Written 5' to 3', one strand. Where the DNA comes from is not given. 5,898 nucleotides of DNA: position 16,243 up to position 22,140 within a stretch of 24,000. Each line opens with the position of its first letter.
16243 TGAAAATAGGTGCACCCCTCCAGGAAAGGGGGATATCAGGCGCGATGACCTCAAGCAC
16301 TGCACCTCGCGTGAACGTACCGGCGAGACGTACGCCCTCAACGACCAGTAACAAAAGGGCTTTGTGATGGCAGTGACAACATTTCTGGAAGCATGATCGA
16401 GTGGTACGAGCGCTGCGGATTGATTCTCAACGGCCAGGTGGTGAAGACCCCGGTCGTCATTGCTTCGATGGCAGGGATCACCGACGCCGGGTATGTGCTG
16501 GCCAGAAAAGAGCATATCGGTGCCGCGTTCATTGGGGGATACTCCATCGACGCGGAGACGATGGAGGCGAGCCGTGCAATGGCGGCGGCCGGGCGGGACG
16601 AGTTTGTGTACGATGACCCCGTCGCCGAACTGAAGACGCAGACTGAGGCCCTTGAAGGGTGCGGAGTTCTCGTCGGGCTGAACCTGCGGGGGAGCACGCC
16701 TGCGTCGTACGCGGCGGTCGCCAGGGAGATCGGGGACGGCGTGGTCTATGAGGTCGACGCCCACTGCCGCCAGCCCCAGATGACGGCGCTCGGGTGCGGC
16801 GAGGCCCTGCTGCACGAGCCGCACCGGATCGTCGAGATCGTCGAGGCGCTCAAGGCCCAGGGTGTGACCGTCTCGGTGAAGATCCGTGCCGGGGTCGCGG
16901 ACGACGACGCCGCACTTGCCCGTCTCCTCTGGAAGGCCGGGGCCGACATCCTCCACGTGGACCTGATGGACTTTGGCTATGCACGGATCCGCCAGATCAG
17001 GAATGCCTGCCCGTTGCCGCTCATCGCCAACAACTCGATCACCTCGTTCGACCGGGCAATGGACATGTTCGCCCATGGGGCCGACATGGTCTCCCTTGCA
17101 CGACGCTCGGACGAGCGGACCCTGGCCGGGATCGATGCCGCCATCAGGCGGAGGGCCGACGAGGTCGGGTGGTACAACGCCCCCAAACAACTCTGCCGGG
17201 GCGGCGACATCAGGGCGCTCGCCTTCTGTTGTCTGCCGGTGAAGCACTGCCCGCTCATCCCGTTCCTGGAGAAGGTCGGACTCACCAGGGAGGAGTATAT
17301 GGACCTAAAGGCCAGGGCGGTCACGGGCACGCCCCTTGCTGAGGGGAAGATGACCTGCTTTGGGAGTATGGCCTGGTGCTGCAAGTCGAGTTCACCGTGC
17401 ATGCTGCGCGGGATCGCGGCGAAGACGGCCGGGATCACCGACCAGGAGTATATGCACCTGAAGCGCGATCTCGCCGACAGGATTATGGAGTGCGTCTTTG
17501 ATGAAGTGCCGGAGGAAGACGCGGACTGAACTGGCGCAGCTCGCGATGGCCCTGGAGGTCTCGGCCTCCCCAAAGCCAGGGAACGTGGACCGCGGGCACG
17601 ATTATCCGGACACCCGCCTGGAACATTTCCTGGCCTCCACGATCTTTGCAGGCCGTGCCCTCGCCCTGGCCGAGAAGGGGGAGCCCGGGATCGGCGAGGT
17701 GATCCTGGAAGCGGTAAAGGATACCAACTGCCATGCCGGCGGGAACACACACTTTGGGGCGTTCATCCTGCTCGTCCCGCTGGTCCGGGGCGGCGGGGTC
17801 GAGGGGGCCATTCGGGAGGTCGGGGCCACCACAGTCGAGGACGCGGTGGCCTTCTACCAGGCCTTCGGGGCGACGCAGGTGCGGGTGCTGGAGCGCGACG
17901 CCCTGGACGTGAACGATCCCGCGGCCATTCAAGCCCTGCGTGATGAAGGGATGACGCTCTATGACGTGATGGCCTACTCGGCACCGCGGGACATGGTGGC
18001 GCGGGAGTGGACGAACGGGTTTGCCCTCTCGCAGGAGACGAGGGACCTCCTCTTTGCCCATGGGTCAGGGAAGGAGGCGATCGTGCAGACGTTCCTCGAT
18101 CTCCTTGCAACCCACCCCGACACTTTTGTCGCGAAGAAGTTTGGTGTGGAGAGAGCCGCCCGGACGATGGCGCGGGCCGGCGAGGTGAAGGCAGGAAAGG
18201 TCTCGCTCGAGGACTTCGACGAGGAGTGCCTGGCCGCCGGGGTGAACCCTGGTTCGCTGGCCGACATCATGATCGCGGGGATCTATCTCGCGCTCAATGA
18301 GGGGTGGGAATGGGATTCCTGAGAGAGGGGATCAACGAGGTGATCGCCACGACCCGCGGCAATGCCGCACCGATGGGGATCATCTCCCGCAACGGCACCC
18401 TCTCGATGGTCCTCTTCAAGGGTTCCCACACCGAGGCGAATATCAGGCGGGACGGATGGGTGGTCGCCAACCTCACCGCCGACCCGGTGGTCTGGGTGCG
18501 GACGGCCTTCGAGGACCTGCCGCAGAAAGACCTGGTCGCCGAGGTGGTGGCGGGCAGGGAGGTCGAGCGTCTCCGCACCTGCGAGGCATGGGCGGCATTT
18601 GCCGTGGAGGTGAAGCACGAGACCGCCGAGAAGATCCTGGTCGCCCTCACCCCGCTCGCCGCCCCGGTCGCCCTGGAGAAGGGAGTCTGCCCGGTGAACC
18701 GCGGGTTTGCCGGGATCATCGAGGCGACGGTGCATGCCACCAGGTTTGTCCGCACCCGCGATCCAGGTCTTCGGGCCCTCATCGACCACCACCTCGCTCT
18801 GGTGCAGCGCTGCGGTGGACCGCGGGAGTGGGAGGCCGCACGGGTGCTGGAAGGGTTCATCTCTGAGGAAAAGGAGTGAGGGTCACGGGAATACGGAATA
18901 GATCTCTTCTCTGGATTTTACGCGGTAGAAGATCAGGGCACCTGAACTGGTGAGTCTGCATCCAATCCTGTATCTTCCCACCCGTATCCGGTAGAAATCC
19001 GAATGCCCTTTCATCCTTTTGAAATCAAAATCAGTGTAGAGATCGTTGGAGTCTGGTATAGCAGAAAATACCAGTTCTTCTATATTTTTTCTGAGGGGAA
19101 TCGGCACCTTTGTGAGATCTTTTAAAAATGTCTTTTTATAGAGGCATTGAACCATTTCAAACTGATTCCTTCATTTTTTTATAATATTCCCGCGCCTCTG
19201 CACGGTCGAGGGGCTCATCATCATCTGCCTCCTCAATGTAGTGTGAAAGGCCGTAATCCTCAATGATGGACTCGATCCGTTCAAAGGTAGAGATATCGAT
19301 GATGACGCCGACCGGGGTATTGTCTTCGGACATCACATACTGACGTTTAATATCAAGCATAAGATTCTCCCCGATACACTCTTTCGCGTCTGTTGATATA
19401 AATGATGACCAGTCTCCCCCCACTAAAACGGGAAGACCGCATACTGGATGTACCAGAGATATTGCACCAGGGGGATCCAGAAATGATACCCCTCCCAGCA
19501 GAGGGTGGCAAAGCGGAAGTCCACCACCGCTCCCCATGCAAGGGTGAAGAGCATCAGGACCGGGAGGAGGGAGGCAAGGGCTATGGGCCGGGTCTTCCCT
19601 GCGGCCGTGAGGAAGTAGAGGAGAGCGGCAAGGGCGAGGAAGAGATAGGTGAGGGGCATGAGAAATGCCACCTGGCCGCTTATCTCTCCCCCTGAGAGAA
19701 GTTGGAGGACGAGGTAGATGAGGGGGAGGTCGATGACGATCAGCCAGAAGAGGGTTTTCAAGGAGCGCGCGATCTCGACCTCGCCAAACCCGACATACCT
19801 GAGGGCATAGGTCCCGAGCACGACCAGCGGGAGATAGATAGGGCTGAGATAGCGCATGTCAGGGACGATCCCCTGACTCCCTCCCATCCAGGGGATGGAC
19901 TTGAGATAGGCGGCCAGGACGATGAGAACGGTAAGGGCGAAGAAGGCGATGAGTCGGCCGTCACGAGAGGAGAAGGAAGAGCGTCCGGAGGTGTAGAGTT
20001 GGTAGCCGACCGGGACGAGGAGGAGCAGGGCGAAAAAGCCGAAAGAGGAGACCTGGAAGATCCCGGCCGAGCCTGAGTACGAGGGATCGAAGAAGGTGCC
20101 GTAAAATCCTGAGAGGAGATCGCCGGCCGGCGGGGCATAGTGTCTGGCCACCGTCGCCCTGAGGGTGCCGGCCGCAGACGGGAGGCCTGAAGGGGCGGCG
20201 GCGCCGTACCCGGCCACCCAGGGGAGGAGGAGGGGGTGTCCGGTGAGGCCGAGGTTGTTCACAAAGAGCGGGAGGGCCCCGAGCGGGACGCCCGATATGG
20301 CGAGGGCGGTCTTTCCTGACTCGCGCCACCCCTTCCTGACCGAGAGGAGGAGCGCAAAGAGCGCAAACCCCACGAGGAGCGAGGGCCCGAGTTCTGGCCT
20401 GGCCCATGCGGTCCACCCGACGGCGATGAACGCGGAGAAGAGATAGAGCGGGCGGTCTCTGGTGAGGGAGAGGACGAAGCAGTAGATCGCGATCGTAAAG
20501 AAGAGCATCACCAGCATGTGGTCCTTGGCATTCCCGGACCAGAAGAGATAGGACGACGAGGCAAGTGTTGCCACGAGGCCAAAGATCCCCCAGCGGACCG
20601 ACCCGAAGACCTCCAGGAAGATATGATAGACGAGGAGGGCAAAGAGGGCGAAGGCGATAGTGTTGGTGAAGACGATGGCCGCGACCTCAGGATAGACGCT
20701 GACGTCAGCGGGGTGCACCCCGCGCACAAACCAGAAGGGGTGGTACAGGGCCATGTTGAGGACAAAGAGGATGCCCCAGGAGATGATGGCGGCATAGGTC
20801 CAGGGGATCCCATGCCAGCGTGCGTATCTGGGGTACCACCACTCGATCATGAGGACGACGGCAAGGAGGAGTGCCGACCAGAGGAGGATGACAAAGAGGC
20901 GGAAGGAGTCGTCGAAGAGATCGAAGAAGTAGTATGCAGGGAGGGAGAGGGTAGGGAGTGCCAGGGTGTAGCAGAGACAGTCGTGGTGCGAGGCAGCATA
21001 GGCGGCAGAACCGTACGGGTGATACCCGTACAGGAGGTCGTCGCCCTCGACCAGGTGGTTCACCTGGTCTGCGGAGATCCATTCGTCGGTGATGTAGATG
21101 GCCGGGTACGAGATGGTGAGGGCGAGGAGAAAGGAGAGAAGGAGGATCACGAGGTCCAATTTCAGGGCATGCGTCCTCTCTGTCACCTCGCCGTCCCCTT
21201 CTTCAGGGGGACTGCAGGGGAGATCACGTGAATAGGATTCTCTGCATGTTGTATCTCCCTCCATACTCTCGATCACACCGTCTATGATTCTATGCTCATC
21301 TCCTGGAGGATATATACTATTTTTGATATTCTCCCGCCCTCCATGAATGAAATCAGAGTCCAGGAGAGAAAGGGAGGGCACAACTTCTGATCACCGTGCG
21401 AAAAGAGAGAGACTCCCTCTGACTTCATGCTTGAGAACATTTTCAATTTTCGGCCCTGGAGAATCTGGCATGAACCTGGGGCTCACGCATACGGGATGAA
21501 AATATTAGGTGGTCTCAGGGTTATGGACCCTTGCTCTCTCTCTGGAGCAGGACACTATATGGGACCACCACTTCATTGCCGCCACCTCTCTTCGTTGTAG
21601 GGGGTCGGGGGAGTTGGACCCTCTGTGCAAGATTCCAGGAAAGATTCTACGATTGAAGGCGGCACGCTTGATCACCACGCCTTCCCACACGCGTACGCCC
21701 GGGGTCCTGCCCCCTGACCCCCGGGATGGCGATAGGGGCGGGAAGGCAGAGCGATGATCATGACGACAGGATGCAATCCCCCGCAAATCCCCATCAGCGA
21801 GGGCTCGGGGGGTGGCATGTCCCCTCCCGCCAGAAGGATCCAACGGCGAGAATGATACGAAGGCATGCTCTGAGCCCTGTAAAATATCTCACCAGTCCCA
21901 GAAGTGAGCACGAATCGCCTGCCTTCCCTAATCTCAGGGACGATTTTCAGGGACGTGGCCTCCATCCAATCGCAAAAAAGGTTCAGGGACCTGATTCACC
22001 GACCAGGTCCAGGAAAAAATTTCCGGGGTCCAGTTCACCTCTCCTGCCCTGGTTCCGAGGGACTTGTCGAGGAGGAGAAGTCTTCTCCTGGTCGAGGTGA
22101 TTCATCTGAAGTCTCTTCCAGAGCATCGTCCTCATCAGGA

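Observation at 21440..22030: Undescribed ~420-bp GC-rich repeat family fills nearly every long intergenic spacer (7 loci, ~3.9 kb, ~16% of the window)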

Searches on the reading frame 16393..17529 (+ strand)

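Call 7: search_protein_families(library=pfam, proteins=[window:16393-17529:+])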
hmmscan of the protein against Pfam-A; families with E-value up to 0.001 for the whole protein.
window:16393-17529:+ (378 aa): 1 family
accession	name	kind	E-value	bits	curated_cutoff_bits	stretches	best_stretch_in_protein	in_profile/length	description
PF01207.24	Dus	-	3.3e-10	40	20.4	1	92-238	54-216/311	Dihydrouridine synthase (Dus)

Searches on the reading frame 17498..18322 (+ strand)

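Call 7: search_protein_families(library=pfam, proteins=[window:17498-18322:+])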
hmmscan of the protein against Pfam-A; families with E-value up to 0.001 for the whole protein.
window:17498-18322:+ (274 aa): 1 family
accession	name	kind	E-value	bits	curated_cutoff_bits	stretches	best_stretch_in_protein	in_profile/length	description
PF01874.21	CitG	-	4.4e-65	220.6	27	1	11-265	2-284/284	ATP:dephospho-CoA triphosphoribosyl transferase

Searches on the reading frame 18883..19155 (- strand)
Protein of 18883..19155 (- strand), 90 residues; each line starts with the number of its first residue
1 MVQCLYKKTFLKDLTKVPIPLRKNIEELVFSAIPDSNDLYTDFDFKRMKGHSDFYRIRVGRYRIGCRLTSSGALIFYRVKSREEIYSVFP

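Call 90: search_protein_families(library=pfam, proteins=[window:18883-19155:-], max_evalue=0.01)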
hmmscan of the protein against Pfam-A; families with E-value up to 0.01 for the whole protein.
window:18883-19155:- (90 aa): 2 families
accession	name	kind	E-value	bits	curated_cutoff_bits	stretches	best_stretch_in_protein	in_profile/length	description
PF05016.21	ParE_toxin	-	6.8e-05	23.8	23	1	6-86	3-89/89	ParE toxin of type II toxin-antitoxin system, parDE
PF24732.2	ParE_like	-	0.0028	18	24.4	1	38-83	18-63/67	ParE-like toxin domain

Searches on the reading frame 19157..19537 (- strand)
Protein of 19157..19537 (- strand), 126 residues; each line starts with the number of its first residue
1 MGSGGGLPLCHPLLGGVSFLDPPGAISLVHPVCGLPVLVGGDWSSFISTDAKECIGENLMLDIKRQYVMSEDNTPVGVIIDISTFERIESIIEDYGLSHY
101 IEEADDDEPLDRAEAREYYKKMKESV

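Call 90: search_protein_families(library=pfam, proteins=[window:19157-19537:-], max_evalue=0.01)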
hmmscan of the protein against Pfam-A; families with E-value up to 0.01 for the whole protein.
window:19157-19537:- (126 aa): 1 family
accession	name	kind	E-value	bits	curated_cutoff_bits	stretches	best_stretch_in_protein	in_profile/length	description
PF18506.7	RelB-like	-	1.4e-24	86.1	27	1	63-123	2-62/62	RelB Antitoxin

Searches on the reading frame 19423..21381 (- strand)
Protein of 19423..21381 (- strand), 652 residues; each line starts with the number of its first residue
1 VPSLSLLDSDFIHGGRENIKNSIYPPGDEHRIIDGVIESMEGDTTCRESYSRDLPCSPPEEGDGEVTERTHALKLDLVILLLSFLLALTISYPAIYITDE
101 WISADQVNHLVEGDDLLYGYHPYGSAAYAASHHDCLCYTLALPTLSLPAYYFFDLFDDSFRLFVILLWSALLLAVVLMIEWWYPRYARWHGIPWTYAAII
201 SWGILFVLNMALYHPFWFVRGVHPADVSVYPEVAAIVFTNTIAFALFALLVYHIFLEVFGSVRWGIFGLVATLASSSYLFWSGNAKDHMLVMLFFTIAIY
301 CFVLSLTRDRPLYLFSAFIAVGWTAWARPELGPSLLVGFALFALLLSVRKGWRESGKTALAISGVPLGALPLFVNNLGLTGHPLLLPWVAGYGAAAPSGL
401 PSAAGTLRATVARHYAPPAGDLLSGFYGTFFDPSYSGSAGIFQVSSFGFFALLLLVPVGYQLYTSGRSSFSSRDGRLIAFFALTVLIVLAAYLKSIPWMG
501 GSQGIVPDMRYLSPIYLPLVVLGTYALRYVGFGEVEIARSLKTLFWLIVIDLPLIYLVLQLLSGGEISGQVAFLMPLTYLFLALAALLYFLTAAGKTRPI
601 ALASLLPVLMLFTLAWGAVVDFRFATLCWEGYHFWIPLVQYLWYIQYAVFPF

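Call 7: search_protein_families(library=pfam, proteins=[window:19423-21381:-])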
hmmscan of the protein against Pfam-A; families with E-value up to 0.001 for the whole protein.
window:19423-21381:- (652 aa): 0 families

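Call 11: find_encoding_contigs(protein=window:19423-21381:-, flank=10000, max_places=6)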
Protein window:19423-21381:- (652 aa): no gene with exactly this product is on record in the collection.

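Call 90: search_protein_families(library=pfam, proteins=[window:19423-21264:-], max_evalue=0.01)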
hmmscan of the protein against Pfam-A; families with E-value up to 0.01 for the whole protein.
window:19423-21264:- (613 aa): 0 families

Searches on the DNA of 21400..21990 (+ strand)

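Call 74: search_dna_similar(query=window:21434-21900:+, collection=plasmids, mode=distant, max_evalue=0.001, max_rows=10)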
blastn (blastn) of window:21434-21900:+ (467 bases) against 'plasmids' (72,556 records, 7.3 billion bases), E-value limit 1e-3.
No match.

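Call 75: search_dna_similar(query=window:21434-21900:+, collection=phages, mode=distant, max_evalue=0.001, max_rows=10)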
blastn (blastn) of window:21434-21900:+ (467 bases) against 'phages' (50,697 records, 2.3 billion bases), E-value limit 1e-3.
No match.

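Call 98: search_rna_families(source=window, start=21400, end=21990, threshold=evalue, max_evalue=10)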
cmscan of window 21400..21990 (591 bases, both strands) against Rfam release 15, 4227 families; matches with E-value up to 10: 5.
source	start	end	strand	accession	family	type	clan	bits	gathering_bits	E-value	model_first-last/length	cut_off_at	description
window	21507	21539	+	RF03267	mir-645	Gene; miRNA;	-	15.2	90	4.6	24-56/77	no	mir-645 microRNA precursor family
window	21525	21568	+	RF03919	mir-1540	Gene; miRNA;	-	14.3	90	7.1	1-59/59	no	mir-1540 microRNA precursor family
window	21800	21826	-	RF01785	blv_FSE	Cis-reg; frameshift_element;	-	14.1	34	9.2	1-27/27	no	ribosomal frameshift site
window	21864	21928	-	RF02126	GHRLOS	Gene; lncRNA;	-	10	48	8.8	1-70/70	no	Ghrelin opposite strand RNA conserved region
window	21828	21875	+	RF01145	sR14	Gene; snRNA; snoRNA; CD-box;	-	9.7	38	6.9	1-54/54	no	Small nucleolar RNA sR14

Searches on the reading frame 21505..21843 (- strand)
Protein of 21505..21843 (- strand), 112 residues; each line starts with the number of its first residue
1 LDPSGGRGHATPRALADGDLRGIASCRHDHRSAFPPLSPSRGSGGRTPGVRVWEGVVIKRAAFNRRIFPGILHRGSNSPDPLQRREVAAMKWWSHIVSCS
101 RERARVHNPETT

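Call 58: search_protein_families(library=pfam, proteins=[window:21505-21843:-], max_evalue=0.1)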
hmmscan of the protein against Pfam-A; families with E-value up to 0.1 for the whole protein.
window:21505-21843:- (112 aa): 0 families
